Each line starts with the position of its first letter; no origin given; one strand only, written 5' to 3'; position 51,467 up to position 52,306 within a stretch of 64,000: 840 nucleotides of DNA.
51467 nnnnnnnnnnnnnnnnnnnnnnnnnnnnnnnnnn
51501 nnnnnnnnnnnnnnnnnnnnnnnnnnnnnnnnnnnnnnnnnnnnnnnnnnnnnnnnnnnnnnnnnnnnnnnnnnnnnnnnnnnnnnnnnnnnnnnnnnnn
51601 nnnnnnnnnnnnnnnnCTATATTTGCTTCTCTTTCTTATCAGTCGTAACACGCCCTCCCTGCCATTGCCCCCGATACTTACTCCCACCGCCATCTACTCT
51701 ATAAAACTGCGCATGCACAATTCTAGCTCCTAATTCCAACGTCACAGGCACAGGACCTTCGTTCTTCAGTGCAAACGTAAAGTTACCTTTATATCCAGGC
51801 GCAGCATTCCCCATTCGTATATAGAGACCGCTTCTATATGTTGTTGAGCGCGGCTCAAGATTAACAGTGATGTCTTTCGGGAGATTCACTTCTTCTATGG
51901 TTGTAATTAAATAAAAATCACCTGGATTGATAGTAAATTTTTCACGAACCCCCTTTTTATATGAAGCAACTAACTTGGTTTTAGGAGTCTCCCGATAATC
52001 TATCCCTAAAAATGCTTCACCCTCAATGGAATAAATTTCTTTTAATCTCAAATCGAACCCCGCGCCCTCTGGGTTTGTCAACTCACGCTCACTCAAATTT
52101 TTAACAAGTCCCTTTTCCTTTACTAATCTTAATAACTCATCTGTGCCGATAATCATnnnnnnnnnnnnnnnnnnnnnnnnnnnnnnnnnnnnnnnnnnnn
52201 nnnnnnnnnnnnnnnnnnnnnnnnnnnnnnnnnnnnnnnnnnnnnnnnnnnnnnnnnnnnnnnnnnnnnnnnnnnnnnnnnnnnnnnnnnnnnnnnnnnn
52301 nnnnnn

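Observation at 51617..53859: Nudix hydrolase flanked by two SLOG-superfamily proteins (DprA-like Rossmann and NDT-like) and a dCTP-deaminase-like gene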

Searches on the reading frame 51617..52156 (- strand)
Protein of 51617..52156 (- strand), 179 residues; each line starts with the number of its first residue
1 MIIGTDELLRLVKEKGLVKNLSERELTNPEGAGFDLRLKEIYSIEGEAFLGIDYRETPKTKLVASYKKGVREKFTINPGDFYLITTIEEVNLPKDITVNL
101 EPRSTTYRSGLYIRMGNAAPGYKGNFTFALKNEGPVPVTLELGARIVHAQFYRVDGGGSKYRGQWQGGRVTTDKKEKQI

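Call 3: search_protein_families(library=pfam, proteins=[window:51617-52156:-], max_evalue=0.1)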
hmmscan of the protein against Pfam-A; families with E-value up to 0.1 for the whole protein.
window:51617-52156:- (179 aa): 4 families
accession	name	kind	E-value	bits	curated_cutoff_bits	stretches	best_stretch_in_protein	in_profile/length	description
PF22769.1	DCD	-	2.2e-23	83.5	27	1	3-153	2-152/153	dCTP deaminase-like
PF00692.24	dUTPase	-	2e-05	24.8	22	1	58-146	8-96/129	dUTPase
PF06559.16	DCD_N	-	0.00027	21.3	21.4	1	13-115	14-117/164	2'-deoxycytidine 5'-triphosphate deaminase (DCD) N-terminal domain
PF22569.1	DCD_C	-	0.055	13.2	22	1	72-103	76-107/192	2'-deoxycytidine 5'-triphosphate deaminase (DCD), C-terminal domain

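Call 4: search_protein_families(library=ncbifam, proteins=[window:51617-52156:-], max_evalue=0.1)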
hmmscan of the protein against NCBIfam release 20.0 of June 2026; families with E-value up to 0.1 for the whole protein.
window:51617-52156:- (179 aa): 6 families
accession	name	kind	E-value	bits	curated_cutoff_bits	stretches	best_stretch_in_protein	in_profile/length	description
TIGR02274.1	dCTP_deam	equivalog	1.1e-23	83.9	92.8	1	11-162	10-163/180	dCTP deaminase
NF002598.0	PRK02253.1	equivalog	1.2e-17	63.9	130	1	5-170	5-166/167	deoxyuridine 5'-triphosphate nucleotidohydrolase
TIGR00576.1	dut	superfamily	1.3e-05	25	102.55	1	72-150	31-112/143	dUTP diphosphatase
NF001862.0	PRK00601.1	equivalog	0.00014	21.5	103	1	71-150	37-119/150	dUTP diphosphatase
NF005734.0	PRK07559.1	equivalog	0.0054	15.6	283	1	14-115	22-124/368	2'-deoxycytidine 5'-triphosphate deaminase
NF010561.0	PRK13956.1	equivalog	0.041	13.7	223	0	59-152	22-124/147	dUTP diphosphatase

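Call 5: search_protein_families(library=padloc, proteins=[window:51617-52156:-], max_evalue=0.1)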
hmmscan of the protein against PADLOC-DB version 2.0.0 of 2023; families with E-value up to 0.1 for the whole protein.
window:51617-52156:- (179 aa): 1 family
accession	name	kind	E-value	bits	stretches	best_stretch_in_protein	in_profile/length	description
PDLC00580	JetC3|JetC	-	0.053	9.7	1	54-91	127-164/1068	DUF3584 domain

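Call 6: search_protein_families(library=phrogs, proteins=[window:51617-52156:-], max_evalue=0.01)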
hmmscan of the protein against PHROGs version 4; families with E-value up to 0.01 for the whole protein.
window:51617-52156:- (179 aa): 2 families
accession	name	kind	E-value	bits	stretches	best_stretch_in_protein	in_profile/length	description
phrog_1663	-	DNA, RNA and nucleotide metabolism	9.2e-28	98.2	1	1-171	50-213/303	dCTP deaminase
phrog_135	-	DNA, RNA and nucleotide metabolism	0.0043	17.6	1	29-146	164-256/463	dUTPase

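Call 19: search_solved_structures(query=window:51617-52156:-, max_evalue=0.01, show_alignments=3)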
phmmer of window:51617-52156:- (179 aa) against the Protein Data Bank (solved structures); distinct sequences matched with E-value up to 0.01: 17.
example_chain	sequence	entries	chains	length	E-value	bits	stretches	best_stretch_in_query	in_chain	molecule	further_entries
9ln0_A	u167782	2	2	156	2.6e-14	56.6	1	59-176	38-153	dCTP deaminase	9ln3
8y1w_A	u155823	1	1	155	1.6e-13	54.1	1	73-170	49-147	dCTP deaminase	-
4xjc_A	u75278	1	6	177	1.6e-12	50.8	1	72-166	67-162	Deoxycytidine triphosphate deaminase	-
4a6a_A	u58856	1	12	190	5.7e-09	39.2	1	60-156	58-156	DEOXYCYTIDINE TRIPHOSPHATE DEAMINASE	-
2qxx_A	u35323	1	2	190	8.8e-09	38.6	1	60-156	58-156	Deoxycytidine triphosphate deaminase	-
9w59_A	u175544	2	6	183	1e-08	38.4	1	3-157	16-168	Probable deoxyuridine 5'-triphosphate nucleotidohydrolase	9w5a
2qlp_A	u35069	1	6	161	2.3e-08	37.3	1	49-148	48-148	Deoxycytidine triphosphate deaminase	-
1xs4_A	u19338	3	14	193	8.9e-08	35.3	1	72-156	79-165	Deoxycytidine triphosphate deaminase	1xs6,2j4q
1xs1_A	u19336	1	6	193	4.5e-07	33.1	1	72-156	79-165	Deoxycytidine triphosphate deaminase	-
2v9x_A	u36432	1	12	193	6.2e-07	32.6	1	72-156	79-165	DEOXYCYTIDINE TRIPHOSPHATE DEAMINASE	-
2j4h_A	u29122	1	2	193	6.6e-07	32.5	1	72-156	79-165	DEOXYCYTIDINE TRIPHOSPHATE DEAMINASE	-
3km3_A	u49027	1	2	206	7.1e-07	32.4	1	74-140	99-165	Deoxycytidine triphosphate deaminase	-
2yzj_A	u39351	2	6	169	1.7e-05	28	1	52-169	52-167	167aa long hypothetical dUTPase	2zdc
2okd_A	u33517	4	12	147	0.00035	23.6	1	66-154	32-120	Deoxyuridine 5'-triphosphate nucleotidohydrolase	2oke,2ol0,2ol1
2okb_A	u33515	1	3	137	0.00035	23.6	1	65-154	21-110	Deoxyuridine 5'-triphosphate nucleotidohydrolase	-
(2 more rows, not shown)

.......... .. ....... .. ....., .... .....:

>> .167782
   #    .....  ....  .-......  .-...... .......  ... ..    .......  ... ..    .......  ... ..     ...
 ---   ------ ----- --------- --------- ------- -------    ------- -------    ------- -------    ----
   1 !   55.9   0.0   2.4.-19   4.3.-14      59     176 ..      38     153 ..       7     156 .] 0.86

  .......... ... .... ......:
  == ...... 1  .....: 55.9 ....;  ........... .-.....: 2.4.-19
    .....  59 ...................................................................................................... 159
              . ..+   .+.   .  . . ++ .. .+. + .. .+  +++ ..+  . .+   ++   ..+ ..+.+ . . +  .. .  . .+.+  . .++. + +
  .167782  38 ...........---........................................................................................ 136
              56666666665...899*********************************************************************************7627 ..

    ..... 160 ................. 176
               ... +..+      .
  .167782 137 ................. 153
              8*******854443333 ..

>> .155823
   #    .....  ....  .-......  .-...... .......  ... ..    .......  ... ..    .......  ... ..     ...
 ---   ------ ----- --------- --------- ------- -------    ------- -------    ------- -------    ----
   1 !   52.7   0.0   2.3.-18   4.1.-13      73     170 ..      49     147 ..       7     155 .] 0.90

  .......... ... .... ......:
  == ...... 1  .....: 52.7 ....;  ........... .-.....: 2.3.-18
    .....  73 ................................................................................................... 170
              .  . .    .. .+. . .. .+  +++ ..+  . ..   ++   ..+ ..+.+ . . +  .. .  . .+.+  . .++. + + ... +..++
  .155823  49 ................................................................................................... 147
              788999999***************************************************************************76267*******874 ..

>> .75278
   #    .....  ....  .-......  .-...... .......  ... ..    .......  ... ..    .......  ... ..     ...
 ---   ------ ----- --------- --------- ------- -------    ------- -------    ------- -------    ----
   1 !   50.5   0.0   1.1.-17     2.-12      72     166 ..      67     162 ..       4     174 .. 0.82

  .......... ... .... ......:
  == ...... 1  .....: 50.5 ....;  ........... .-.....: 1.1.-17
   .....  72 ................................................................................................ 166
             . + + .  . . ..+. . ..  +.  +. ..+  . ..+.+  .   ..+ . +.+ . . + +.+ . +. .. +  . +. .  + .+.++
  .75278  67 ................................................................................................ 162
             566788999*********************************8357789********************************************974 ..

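Call 22: find_homologous_proteins(query=window:51617-52156:-)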
Query window:51617-52156:- (179 aa): 4333 proteins with E <= 0.001 among 4457 candidates; the best 120 are listed.
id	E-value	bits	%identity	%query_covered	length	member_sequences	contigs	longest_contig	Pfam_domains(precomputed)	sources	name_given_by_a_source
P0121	1.2e-113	395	100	100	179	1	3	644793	PF00692.25,PF22769.2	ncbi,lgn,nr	ncbi:MAG: hypothetical protein HYS87_01055 [Candidatus Colwellbacteria bacterium]|nr:hypothetical pr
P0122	1.9e-79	284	71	100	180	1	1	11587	PF22769.2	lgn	-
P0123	4.4e-79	282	71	100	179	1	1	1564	PF22769.2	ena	-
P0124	5.4e-79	282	70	100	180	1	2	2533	PF22769.2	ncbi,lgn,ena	-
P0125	2.7e-78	280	70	100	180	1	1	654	PF22769.2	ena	-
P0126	3.0e-78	280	70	100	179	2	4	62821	PF06559.17,PF00692.25,PF22769.2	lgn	-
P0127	3.1e-78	280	72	100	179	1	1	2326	PF22769.2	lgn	-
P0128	9.8e-78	278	69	100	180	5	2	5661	PF06559.17,PF22769.2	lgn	-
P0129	1.1e-77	278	71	100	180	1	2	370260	PF22769.2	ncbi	-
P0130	1.3e-77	278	71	100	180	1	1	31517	PF06559.17,PF22769.2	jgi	jgi:deoxycytidine triphosphate deaminase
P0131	1.5e-77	277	69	100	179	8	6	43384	PF06559.17,PF22769.2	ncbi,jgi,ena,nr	ncbi:hypothetical protein A2859_01830 [Candidatus Roizmanbacteria bacterium RIFCSPHIGHO2_01_FULL_37_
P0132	2.1e-77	277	69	100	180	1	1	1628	PF22769.2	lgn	-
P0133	2.2e-77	277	70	100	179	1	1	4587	PF06559.17,PF00692.25,PF22769.2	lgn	-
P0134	2.4e-77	277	69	100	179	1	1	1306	PF22769.2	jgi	-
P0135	1.0e-76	275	67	100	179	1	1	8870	PF22769.2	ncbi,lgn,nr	ncbi:hypothetical protein HGB07_03235 [Candidatus Roizmanbacteria bacterium]|nr:hypothetical protein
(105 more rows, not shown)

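Call 27: find_related_loci(query=A2, collection=metagenome_contigs, flank=7000)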
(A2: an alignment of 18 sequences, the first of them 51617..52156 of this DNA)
Query A2 (179 aa) in metagenome_contigs; peptide patterns used: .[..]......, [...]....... (x = any residue, [..] = any of these).
600 stretches matched a pattern (row limit reached: there are more); 535 encode a relative of the query (tblastn E <= 1e-3); the best 80 are kept; 80 distinct loci.
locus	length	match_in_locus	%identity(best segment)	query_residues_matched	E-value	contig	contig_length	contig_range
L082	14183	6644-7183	69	1-179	1e-80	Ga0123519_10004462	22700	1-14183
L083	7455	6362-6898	66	1-179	4e-80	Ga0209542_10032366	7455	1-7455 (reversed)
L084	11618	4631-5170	68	1-179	2e-79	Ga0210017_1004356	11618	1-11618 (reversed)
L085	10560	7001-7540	68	1-179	2e-79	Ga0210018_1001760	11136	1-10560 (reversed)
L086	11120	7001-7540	68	1-179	1e-79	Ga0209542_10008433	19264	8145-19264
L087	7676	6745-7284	68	1-179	2e-79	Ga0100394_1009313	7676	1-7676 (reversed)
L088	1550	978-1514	66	1-179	1e-83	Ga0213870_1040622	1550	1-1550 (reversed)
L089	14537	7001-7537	65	1-179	3e-79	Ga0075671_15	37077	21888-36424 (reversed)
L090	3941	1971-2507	67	1-179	3e-79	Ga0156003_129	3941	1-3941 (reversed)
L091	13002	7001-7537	67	1-179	4e-79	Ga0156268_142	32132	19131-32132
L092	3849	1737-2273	66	1-179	5e-79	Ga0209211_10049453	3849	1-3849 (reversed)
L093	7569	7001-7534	66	1-178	8e-79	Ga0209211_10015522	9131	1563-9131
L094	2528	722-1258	66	1-179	8e-80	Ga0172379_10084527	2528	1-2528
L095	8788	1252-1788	68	1-179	5e-78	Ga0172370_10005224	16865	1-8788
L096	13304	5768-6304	65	1-179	2e-77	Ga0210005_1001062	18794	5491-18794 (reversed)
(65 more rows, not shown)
